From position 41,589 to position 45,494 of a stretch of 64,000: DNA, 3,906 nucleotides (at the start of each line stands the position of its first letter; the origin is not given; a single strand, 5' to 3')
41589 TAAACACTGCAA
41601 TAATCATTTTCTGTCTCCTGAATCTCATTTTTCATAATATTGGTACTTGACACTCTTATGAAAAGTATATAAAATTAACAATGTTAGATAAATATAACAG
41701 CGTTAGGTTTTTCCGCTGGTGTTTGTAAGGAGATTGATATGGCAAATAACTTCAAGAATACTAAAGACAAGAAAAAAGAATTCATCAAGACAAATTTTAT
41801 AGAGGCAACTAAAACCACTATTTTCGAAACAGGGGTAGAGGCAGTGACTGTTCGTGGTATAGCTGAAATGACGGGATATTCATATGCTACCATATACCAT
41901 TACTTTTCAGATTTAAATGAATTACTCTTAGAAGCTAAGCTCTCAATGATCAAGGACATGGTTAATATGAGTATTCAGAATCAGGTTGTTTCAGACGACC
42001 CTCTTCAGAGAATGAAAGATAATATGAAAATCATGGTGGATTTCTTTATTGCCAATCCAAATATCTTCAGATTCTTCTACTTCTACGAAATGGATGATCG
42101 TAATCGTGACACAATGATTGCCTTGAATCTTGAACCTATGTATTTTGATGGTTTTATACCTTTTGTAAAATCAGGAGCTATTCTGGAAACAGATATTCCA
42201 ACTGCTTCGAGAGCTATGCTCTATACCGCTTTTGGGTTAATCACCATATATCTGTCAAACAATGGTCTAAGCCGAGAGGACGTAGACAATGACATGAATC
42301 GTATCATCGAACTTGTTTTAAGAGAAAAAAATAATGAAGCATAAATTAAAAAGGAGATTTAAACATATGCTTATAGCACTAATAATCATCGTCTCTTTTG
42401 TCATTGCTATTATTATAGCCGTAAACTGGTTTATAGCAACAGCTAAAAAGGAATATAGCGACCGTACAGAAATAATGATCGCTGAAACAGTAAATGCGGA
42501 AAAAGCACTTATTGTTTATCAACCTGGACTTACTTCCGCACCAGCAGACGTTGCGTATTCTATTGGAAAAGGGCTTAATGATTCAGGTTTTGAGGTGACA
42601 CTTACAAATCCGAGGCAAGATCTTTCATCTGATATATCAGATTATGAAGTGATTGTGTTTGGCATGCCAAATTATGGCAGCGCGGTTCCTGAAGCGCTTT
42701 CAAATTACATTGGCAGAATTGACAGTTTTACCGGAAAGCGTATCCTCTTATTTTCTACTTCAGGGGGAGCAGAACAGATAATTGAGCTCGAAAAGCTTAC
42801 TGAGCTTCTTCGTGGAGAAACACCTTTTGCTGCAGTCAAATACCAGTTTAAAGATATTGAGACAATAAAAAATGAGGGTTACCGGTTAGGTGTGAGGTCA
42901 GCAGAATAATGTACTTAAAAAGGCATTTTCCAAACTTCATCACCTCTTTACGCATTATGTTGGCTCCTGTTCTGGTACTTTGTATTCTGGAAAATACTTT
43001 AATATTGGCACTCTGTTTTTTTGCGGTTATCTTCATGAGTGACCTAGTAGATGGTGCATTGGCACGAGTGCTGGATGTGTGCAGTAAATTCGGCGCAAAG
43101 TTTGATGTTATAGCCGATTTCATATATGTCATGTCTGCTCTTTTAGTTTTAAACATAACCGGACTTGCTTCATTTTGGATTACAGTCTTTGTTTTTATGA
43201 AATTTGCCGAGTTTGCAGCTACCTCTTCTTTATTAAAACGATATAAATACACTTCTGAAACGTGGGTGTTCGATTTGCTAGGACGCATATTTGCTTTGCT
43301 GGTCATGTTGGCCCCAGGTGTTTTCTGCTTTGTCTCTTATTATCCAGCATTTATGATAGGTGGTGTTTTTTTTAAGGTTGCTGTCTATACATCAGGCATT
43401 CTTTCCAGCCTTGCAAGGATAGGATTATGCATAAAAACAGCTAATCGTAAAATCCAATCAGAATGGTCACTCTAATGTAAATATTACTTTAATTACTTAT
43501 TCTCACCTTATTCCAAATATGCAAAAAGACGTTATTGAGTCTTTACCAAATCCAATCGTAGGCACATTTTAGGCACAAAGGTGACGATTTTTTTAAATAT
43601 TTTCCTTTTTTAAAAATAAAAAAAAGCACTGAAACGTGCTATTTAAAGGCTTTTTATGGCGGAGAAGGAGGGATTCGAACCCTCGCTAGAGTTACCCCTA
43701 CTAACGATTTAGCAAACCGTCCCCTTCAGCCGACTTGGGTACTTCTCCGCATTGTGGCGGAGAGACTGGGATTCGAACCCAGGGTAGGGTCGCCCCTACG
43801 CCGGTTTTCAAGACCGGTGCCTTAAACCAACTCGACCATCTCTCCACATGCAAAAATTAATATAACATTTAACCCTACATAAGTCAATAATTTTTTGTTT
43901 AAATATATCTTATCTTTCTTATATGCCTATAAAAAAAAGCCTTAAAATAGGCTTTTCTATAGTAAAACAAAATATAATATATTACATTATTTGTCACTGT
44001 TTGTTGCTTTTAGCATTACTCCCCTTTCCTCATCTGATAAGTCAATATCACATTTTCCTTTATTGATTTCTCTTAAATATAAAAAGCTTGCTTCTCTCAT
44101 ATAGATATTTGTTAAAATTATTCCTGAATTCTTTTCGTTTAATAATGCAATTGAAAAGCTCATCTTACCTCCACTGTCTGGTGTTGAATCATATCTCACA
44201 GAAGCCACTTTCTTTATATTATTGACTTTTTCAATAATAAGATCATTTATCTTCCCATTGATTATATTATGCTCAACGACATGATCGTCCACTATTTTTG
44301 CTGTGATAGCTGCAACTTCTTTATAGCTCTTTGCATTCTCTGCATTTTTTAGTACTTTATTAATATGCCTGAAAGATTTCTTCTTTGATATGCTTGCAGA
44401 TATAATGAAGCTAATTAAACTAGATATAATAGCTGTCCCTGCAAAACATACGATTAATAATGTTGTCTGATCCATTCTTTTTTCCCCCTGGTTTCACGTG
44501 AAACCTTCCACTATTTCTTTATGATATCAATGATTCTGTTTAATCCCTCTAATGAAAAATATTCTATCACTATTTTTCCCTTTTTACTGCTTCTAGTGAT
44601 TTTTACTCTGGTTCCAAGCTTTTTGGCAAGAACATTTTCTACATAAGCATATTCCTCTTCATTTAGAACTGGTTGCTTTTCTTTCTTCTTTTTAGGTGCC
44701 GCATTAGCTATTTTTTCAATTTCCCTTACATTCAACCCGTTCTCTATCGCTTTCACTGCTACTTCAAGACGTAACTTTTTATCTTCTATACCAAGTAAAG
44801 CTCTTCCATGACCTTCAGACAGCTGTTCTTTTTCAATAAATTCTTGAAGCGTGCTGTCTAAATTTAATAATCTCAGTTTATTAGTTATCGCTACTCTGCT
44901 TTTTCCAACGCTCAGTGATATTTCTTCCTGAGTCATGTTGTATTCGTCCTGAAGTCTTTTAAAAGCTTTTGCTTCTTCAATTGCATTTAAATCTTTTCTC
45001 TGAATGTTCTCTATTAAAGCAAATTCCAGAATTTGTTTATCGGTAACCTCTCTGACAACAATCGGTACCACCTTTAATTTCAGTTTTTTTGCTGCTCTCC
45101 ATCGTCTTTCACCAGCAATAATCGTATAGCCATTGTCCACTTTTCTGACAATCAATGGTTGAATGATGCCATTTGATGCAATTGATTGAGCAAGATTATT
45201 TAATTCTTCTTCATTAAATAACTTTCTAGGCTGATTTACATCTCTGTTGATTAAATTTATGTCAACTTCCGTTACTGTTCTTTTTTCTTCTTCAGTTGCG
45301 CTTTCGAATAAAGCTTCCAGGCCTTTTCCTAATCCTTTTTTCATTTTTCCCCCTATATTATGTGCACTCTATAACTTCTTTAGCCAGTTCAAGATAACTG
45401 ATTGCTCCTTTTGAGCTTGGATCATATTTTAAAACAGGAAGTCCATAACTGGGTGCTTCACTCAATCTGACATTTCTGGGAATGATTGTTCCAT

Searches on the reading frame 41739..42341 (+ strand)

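Call 7: search_protein_families(library=pfam, proteins=[window:41739-42341:+], max_evalue=0.001)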
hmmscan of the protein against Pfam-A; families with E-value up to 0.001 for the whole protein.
window:41739-42341:+ (201 aa): 1 family
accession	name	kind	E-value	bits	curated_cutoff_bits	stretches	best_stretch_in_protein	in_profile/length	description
PF00440.29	TetR_N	-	1.2e-09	38.3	24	1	21-66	2-47/47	Bacterial regulatory proteins, tetR family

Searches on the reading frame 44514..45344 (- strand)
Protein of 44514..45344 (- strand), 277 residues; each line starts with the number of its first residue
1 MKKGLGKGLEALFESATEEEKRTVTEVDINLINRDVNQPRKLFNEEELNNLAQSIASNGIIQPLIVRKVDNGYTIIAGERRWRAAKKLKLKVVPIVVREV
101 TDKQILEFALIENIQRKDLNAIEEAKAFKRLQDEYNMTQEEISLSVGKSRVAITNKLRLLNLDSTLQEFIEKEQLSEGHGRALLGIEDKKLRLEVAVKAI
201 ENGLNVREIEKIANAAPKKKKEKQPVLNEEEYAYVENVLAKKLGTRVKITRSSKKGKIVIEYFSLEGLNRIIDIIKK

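Call 71: search_protein_families(library=pfam, proteins=[window:44514-45344:-], max_evalue=0.00001)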
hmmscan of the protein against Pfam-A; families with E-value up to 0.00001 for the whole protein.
window:44514-45344:- (277 aa): 3 families
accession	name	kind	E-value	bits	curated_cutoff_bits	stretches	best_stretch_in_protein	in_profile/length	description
PF17762.8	HTH_ParB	-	5.3e-35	120.1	22.6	1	117-215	1-99/102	ParB HTH domain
PF02195.25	ParB_N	-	8.9e-35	119.1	26.3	1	23-115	2-95/95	ParB N-terminal domain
PF23552.2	ParB_C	-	1.1e-09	38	23.8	1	235-276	8-50/50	ParB dimerisation domain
